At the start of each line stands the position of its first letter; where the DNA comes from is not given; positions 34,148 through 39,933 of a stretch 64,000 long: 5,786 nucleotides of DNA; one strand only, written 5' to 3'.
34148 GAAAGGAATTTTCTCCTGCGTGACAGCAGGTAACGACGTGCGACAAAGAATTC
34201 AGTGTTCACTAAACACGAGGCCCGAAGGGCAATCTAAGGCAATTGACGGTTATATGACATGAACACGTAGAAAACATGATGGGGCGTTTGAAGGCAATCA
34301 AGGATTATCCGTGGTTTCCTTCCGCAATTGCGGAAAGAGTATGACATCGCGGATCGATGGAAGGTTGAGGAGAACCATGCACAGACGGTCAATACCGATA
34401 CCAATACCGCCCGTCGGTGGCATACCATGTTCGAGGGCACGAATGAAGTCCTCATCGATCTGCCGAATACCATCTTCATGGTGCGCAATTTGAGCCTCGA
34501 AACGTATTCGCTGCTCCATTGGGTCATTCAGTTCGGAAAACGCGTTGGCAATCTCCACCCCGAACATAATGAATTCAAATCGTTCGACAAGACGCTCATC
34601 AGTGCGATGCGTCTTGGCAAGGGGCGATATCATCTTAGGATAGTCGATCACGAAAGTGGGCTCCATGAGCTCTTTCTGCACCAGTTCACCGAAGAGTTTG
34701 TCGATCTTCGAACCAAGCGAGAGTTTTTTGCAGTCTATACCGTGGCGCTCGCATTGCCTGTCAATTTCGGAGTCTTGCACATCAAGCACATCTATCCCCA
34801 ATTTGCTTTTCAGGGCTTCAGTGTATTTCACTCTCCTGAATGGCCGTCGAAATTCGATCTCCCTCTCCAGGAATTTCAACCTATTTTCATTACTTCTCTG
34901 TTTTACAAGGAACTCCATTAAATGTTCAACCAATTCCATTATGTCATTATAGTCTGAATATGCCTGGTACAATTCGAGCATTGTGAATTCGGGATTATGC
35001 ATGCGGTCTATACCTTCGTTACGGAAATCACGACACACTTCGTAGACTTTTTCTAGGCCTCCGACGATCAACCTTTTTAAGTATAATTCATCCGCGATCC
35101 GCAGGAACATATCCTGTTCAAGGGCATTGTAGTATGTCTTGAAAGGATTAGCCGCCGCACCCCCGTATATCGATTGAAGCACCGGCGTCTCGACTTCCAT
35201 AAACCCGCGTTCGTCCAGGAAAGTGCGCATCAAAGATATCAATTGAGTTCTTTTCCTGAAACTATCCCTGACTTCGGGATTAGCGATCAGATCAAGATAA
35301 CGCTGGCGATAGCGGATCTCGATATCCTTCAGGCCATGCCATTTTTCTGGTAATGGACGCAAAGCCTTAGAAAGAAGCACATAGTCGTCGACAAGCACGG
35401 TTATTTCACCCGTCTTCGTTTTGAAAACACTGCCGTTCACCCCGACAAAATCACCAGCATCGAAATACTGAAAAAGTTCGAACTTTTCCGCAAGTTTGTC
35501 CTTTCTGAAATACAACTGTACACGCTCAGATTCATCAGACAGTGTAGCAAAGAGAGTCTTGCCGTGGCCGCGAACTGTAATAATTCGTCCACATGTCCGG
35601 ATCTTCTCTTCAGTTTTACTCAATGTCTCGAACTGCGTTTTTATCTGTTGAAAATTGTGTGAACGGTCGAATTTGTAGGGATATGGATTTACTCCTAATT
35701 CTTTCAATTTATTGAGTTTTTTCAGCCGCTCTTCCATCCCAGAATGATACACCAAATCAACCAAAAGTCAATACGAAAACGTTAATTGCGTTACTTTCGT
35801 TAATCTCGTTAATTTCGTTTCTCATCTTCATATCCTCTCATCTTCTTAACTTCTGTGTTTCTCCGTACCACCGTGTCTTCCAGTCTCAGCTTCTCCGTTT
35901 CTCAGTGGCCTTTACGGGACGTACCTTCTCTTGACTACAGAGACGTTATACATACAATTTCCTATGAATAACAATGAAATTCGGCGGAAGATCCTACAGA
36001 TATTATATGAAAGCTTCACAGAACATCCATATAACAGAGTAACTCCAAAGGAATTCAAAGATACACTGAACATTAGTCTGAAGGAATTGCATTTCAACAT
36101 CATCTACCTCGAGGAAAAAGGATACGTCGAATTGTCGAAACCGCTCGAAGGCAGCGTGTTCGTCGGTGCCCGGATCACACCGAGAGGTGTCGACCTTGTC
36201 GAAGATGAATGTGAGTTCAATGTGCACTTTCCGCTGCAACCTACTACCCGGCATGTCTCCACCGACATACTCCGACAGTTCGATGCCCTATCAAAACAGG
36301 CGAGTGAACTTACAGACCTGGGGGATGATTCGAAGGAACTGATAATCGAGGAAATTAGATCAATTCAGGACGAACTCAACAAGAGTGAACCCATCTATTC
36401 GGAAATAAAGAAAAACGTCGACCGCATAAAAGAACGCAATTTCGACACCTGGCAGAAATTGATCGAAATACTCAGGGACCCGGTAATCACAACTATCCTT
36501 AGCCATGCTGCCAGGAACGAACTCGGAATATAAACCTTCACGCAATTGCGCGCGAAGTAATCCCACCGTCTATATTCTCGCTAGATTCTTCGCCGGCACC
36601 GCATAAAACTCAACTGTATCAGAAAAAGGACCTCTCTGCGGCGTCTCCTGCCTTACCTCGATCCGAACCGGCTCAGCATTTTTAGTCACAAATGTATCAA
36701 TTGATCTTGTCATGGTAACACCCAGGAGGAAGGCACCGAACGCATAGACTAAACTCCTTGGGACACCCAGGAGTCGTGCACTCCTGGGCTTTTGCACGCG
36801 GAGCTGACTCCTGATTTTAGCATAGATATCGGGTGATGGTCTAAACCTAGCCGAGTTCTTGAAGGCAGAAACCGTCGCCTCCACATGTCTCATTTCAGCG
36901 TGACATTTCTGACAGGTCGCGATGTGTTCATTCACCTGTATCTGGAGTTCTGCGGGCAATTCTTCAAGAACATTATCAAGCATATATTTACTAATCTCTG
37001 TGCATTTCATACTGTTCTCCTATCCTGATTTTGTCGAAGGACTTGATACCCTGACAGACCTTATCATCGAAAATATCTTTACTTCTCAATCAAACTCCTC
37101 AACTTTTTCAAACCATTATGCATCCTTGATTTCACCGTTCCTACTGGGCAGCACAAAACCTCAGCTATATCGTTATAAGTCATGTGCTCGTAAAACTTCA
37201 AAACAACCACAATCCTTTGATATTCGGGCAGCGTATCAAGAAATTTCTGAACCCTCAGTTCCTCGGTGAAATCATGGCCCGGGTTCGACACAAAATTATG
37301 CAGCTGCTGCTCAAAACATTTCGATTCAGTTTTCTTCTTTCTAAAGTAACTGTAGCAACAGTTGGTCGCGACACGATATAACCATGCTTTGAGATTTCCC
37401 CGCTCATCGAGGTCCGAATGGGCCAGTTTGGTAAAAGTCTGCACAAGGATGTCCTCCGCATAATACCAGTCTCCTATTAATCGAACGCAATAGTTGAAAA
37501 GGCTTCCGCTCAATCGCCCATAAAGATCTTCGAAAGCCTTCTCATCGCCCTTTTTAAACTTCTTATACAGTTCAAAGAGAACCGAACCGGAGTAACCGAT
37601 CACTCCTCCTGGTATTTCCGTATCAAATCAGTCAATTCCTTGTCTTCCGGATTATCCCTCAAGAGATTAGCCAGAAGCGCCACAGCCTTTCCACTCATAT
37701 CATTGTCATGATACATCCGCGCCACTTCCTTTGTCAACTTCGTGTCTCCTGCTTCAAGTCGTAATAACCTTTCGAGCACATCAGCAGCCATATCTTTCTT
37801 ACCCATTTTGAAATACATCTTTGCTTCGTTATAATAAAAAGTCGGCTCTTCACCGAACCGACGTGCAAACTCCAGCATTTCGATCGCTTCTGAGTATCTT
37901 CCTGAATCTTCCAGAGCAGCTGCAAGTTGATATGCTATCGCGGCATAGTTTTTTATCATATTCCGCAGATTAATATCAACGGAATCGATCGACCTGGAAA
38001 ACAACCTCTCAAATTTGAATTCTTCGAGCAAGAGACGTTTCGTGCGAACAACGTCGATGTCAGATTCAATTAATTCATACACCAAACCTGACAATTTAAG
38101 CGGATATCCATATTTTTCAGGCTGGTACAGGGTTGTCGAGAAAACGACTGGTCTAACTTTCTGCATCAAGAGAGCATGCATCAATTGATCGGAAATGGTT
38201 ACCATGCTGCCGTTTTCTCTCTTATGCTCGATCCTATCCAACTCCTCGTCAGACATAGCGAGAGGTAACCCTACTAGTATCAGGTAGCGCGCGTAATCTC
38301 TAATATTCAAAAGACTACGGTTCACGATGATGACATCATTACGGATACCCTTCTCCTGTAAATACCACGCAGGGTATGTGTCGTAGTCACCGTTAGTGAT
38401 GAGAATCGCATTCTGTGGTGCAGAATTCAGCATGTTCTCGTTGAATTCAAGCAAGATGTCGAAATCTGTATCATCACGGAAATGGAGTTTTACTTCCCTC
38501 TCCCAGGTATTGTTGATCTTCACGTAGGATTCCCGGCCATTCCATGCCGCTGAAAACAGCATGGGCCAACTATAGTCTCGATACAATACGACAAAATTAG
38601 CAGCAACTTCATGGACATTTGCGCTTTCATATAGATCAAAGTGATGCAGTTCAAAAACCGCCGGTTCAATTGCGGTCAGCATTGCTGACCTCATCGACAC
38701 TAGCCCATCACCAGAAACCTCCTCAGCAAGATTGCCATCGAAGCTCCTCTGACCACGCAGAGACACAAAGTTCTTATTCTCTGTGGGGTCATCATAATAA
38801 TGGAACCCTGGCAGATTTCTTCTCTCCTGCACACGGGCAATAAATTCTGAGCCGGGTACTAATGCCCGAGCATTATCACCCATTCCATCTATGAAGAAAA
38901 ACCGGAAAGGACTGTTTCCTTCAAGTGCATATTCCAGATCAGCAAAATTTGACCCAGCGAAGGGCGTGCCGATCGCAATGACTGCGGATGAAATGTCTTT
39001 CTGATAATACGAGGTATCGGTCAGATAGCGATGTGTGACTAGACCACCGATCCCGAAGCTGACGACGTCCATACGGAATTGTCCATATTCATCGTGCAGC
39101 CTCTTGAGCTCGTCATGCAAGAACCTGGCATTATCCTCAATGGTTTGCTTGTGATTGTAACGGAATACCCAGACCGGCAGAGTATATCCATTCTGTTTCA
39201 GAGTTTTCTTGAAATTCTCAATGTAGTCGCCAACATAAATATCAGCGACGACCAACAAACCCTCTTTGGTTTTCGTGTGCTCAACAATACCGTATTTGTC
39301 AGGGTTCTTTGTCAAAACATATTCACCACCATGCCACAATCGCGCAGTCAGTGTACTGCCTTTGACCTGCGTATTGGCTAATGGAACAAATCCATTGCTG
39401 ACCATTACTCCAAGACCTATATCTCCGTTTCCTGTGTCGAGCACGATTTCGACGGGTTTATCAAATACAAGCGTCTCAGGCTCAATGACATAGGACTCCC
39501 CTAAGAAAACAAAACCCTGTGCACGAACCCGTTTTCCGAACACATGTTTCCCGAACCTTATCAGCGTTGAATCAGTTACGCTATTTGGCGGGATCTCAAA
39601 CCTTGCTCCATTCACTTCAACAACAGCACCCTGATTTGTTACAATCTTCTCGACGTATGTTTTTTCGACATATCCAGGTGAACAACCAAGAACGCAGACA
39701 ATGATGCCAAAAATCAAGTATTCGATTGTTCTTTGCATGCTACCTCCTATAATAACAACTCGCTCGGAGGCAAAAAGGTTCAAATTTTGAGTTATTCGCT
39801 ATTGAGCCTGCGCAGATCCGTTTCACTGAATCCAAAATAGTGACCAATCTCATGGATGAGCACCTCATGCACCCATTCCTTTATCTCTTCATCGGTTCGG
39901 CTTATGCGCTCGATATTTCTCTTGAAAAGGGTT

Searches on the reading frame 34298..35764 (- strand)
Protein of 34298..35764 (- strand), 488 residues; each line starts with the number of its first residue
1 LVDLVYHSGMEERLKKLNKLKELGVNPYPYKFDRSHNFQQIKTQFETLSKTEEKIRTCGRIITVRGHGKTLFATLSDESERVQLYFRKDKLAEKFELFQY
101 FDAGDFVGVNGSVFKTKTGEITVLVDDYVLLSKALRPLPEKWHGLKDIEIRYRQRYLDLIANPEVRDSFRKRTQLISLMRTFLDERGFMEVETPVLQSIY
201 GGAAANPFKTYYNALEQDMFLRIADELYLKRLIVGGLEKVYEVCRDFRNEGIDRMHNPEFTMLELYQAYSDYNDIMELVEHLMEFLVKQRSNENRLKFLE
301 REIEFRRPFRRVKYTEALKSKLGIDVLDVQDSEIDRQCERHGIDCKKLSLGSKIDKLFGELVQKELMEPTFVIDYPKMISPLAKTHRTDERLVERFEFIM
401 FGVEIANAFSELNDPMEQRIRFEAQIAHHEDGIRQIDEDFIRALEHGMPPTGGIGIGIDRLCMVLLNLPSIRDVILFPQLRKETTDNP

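Call 28: search_protein_families(library=pfam, proteins=[window:34298-35764:-], max_evalue=0.0001)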
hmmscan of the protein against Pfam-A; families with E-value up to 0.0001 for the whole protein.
window:34298-35764:- (488 aa): 2 families
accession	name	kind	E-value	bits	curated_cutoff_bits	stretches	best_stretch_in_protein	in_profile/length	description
PF00152.25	tRNA-synt_2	-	3.8e-92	309.1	25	1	148-480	2-307/308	tRNA synthetases class II (D, K and N)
PF01336.31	tRNA_anti-codon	-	1e-15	57.8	27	1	56-131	2-75/75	OB-fold nucleic acid binding domain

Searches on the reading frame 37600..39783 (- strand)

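Call 28: search_protein_families(library=pfam, proteins=[window:37600-39783:-], max_evalue=0.0001)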
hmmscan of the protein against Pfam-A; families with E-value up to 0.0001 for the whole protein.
window:37600-39783:- (727 aa): 6 families
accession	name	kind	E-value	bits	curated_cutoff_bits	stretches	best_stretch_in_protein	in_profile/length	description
PF13428.12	TPR_14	-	1.2e-07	32.1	23.5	0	616-655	3-43/44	Tetratricopeptide repeat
PF07719.23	TPR_2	-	4.8e-06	26.7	27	0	648-677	2-31/34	Tetratricopeptide repeat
PF24096.1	DUF7379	-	8.3e-06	26.3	33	1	206-284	38-121/191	Domain of unknown function (DUF7379)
PF00515.34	TPR_1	-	3e-05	24.1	27.8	0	649-676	3-30/34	Tetratricopeptide repeat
PF13181.12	TPR_8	-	3.5e-05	24.1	25.7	0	649-678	3-32/34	Tetratricopeptide repeat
PF13429.12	TPR_15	-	6.7e-05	22.9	26.2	1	616-717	115-216/280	Tetratricopeptide repeat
